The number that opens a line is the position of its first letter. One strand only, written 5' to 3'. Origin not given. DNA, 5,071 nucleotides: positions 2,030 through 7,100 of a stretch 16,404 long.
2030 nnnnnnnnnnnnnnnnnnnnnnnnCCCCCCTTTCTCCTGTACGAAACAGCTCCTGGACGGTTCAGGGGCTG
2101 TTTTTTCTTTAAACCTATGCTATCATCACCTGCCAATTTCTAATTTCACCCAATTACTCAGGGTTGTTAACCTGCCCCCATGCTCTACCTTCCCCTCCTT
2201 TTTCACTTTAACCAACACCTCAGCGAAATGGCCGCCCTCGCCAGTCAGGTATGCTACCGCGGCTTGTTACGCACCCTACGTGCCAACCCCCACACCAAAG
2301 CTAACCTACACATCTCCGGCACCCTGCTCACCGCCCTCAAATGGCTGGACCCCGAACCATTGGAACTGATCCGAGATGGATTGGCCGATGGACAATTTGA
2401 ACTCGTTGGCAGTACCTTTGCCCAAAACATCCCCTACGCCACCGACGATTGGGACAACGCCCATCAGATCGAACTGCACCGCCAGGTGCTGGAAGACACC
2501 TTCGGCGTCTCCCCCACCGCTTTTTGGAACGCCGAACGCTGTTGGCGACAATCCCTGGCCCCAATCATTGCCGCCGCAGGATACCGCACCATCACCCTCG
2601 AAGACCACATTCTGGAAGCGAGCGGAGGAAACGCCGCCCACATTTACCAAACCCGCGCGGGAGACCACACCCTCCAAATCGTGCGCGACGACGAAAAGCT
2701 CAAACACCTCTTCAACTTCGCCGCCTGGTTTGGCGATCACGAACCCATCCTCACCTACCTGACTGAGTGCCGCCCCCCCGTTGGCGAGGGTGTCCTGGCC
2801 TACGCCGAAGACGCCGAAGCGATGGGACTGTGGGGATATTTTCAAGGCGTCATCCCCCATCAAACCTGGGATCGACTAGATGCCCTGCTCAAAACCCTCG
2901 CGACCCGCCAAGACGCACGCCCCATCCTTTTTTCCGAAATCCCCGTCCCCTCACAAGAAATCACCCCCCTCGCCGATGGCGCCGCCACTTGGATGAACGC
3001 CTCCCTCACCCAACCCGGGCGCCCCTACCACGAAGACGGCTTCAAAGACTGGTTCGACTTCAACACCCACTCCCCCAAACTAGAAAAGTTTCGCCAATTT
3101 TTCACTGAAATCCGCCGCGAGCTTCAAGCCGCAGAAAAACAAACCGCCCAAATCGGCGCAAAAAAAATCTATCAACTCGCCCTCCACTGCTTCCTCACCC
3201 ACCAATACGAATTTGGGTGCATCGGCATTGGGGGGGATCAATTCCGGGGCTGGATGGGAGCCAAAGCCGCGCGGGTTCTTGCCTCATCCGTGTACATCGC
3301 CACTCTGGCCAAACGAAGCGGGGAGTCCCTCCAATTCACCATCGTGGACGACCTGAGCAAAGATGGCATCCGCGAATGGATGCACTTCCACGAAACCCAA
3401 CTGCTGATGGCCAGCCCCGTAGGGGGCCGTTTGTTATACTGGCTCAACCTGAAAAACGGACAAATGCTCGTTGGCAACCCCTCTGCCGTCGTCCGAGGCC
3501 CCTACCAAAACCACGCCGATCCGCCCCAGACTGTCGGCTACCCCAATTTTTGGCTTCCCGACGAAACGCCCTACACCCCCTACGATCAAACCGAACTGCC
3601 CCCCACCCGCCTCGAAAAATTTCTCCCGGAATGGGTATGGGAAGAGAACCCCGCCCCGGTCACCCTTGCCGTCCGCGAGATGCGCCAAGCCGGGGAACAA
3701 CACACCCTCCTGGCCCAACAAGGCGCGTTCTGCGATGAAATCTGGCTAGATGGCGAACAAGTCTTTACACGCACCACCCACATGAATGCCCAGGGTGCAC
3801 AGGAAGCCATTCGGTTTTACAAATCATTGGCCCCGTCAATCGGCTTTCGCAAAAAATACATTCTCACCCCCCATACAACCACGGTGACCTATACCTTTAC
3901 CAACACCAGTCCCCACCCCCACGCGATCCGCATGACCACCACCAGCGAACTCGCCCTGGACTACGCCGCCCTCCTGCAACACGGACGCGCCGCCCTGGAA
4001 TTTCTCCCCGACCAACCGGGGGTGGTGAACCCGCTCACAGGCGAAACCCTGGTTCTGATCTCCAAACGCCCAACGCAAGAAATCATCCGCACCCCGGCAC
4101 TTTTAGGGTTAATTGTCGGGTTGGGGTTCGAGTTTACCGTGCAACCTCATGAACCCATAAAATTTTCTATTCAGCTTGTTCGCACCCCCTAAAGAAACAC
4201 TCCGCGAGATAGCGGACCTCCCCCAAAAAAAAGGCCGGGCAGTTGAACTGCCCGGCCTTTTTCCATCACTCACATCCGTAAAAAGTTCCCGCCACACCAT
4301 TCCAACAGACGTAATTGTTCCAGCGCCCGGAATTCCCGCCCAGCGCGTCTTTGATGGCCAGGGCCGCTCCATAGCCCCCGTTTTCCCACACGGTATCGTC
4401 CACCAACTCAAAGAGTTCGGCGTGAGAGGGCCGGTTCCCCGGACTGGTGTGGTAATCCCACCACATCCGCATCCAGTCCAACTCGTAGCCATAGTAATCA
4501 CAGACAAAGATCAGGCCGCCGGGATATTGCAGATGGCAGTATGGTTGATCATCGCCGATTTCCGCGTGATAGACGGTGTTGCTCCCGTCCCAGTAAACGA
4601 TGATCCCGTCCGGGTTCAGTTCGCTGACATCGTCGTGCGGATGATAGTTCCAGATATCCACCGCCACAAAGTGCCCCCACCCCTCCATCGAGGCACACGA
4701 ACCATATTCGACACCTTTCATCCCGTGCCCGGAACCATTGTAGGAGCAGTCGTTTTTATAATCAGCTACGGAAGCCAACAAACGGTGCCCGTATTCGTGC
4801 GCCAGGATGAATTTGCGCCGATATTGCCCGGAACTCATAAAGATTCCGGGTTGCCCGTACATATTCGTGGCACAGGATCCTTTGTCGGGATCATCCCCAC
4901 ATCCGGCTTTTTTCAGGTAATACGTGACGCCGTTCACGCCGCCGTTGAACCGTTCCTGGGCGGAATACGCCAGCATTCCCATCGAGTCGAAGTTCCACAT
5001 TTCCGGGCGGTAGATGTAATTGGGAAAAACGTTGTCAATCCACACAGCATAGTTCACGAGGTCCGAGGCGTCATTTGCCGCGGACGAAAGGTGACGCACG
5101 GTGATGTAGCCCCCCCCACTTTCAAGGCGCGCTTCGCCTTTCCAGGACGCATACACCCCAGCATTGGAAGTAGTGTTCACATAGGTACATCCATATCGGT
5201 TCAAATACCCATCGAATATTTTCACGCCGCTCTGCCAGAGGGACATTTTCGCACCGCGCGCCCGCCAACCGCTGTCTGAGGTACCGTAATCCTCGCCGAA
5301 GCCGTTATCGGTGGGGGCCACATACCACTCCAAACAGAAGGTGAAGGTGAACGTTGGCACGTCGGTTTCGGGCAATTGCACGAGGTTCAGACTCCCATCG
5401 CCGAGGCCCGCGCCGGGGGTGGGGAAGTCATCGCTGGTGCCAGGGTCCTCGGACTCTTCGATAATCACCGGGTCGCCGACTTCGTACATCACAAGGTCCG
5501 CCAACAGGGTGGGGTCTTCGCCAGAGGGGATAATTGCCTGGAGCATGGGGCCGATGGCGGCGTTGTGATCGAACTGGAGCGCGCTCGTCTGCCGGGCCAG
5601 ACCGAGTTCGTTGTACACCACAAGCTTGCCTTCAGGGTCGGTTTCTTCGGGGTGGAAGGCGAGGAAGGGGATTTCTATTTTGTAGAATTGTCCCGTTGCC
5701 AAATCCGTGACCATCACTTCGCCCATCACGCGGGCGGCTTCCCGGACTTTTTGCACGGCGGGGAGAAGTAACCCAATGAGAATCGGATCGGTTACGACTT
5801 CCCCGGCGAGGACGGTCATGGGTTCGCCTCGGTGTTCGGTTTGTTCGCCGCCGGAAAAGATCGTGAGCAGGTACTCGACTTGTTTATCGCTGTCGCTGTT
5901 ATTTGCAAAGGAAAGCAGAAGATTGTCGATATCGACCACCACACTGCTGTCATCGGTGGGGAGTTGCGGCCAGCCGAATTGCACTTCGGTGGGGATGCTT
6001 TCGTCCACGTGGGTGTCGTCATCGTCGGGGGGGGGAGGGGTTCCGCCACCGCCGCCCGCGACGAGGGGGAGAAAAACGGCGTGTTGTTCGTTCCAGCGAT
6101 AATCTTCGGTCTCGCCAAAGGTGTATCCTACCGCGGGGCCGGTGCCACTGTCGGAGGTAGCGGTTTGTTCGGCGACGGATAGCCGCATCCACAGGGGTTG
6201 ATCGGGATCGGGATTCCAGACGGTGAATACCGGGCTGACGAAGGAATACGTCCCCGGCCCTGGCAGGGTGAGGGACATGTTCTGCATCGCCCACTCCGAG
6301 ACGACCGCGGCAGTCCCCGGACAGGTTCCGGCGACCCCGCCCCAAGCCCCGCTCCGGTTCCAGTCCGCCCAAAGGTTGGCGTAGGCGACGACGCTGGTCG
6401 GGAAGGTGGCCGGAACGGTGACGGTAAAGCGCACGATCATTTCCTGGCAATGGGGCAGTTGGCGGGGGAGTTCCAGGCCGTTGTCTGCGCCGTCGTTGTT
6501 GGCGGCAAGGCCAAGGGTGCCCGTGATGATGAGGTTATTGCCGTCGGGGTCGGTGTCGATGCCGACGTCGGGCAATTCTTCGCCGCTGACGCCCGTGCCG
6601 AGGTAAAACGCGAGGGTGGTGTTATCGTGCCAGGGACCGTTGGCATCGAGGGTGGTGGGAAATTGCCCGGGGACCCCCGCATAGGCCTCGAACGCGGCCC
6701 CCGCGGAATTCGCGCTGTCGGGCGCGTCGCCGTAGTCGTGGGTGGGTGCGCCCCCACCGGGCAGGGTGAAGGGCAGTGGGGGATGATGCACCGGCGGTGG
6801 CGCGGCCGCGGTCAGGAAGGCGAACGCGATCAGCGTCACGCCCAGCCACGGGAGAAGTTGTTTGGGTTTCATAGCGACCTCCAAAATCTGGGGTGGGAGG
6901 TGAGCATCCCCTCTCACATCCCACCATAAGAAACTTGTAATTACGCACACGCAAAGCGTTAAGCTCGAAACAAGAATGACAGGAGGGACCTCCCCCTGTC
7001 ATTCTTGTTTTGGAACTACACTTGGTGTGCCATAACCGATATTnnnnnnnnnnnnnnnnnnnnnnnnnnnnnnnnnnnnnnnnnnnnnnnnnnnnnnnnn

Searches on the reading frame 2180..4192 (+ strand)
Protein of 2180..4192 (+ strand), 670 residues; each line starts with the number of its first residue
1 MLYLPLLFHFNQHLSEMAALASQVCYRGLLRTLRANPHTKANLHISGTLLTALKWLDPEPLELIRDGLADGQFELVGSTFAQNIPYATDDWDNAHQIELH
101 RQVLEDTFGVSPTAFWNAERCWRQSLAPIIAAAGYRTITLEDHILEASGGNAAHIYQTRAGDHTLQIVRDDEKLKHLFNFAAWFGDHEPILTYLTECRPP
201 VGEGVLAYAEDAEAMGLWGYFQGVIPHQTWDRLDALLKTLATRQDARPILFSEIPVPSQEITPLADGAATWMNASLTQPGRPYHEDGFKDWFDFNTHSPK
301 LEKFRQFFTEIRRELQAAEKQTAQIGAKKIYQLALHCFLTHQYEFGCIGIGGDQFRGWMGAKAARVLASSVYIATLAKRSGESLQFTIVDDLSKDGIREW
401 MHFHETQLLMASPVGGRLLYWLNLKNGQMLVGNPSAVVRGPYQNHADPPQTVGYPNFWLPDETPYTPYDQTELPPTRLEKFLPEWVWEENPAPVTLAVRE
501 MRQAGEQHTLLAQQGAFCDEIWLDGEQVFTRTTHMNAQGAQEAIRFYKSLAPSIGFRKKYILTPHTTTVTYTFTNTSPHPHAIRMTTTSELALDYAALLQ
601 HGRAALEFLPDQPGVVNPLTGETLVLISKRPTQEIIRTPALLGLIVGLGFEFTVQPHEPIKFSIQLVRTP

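Call 8: search_protein_families(library=pfam, proteins=[window:2180-4192:+], max_evalue=0.01)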
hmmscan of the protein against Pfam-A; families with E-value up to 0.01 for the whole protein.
window:2180-4192:+ (670 aa): 1 family
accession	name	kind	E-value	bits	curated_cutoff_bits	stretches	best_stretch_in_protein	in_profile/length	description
PF03065.20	Glyco_hydro_57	-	1.6e-23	83.9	21.2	1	36-218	66-248/291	Glycosyl hydrolase family 57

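Call 14: find_related_loci(query=window:2180-4192:+, collection=genome_contigs, flank=10000)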
Query window:2180-4192:+ (670 aa) in genome_contigs; peptide patterns used: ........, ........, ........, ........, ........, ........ (x = any residue, [..] = any of these).
38 stretches matched a pattern; 15 encode a relative of the query (tblastn E <= 1e-3); 15 distinct loci.
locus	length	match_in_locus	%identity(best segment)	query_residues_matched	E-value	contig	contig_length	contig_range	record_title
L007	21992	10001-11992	42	4-654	2e-147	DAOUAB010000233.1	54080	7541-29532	MAG TPA_asm: Anaerolineales bacterium isolate H61_599 k121_420439, whole genome shotgun sequence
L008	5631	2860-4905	39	2-670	7e-143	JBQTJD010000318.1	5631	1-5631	MAG: Anaerolineales bacterium isolate SAW132 c_000000489812, whole genome shotgun sequence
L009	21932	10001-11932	31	6-666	6e-94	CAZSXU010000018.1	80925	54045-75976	MAG TPA_asm: uncultured bacterium isolate binchicken_co334_235 genome assembly, contig: NODE_400_length_80925_cov_89.331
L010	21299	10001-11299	39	2-433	1e-92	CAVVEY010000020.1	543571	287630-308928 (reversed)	MAG: uncultured bacterium isolate MFD04716.bin.2.236 genome assembly, contig: contig_7672, whole genome shotgun sequence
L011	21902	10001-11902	32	6-656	1e-92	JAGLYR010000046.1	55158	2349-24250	MAG: Candidatus Eisenbacteria bacterium isolate RS_13_32 ZL320.bin.32.fa_46, whole genome shotgun sequence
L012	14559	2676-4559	31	6-651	3e-92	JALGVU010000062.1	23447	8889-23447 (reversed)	MAG: bacterium isolate Meg19_46_Bin_182 Meg19_46_Bin_182_scaffold_8018, whole genome shotgun sequence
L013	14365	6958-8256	38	2-433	7e-92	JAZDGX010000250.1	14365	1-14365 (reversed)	MAG: Candidatus Eisenbacteria bacterium isolate MEGAHIT-group-0.29 k141_9505665, whole genome shotgun sequence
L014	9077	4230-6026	33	6-630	3e-91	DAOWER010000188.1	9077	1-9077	MAG TPA_asm: Candidatus Eisenbacteria bacterium isolate CSMAG_1944 CSMAG_1944_k141_817984_length_9077_cov_18.0000, whole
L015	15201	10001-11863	31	6-644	7e-91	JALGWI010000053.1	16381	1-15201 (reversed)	MAG: bacterium isolate Meg22_46_Bin_130 Meg22_46_Bin_130_scaffold_5877, whole genome shotgun sequence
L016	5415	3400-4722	39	2-442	2e-88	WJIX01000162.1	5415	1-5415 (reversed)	MAG: bacterium isolate Bin_043 k141_2536777, whole genome shotgun sequence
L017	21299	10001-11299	37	2-433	2e-88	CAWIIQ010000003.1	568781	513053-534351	MAG: Candidatus Krumholzibacteria bacterium isolate MFD03804.bin.1.34 genome assembly, contig: contig_36145, whole genom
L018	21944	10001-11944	30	2-666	7e-88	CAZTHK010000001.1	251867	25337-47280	MAG TPA_asm: uncultured bacterium isolate SRP141376_co1_20 genome assembly, contig: NODE_47_length_251867_cov_87.856004,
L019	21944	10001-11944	38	6-670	2e-84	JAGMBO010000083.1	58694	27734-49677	MAG: Candidatus Eisenbacteria bacterium isolate RS_16_23 ZL425.bin.23.fa_83, whole genome shotgun sequence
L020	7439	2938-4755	30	2-624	3e-82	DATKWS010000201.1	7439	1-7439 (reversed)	MAG TPA_asm: Patescibacteria group bacterium isolate SMAG_U14169 k141_2334209, whole genome shotgun sequence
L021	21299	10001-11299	37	2-433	1e-81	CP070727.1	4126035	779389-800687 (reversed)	MAG: bacterium isolate bin44 chromosome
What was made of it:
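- Tried and rejected: The best relative was only 42% identical, so the window genome is not among the species representatives and no whole-genome count was possible (call 14).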

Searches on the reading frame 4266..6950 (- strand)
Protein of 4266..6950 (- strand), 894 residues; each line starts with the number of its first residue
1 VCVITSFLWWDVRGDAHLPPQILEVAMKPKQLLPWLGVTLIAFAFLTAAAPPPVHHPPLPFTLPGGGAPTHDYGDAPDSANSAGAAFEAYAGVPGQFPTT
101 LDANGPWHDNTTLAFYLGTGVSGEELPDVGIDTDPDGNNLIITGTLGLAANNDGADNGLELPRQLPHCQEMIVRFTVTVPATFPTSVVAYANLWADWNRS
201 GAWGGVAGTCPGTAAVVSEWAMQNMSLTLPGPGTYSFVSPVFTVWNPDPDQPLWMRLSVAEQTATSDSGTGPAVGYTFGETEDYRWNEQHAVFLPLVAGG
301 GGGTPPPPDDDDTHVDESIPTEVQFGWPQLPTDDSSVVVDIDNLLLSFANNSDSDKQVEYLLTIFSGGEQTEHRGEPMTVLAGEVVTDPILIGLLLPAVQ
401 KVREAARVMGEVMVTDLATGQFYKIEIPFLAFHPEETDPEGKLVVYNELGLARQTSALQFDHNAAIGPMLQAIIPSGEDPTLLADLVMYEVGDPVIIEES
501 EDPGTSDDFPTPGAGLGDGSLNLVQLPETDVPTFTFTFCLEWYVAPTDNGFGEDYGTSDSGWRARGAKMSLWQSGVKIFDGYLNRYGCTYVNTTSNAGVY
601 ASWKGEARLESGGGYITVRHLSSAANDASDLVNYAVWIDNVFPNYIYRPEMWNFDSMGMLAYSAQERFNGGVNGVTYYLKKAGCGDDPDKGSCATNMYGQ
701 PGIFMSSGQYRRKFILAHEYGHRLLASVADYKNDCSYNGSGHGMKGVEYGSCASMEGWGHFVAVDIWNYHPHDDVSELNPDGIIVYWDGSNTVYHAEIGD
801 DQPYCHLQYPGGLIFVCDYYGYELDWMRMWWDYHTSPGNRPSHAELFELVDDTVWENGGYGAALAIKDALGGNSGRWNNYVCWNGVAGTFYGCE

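Call 8: search_protein_families(library=pfam, proteins=[window:4266-6950:-], max_evalue=0.01)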
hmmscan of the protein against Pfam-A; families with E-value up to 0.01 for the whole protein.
window:4266-6950:- (894 aa): 1 family
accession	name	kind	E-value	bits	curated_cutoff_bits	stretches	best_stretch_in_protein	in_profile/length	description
PF20009.4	GEVED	-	1e-05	26.7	24.4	1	190-285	1-76/78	GEVED domain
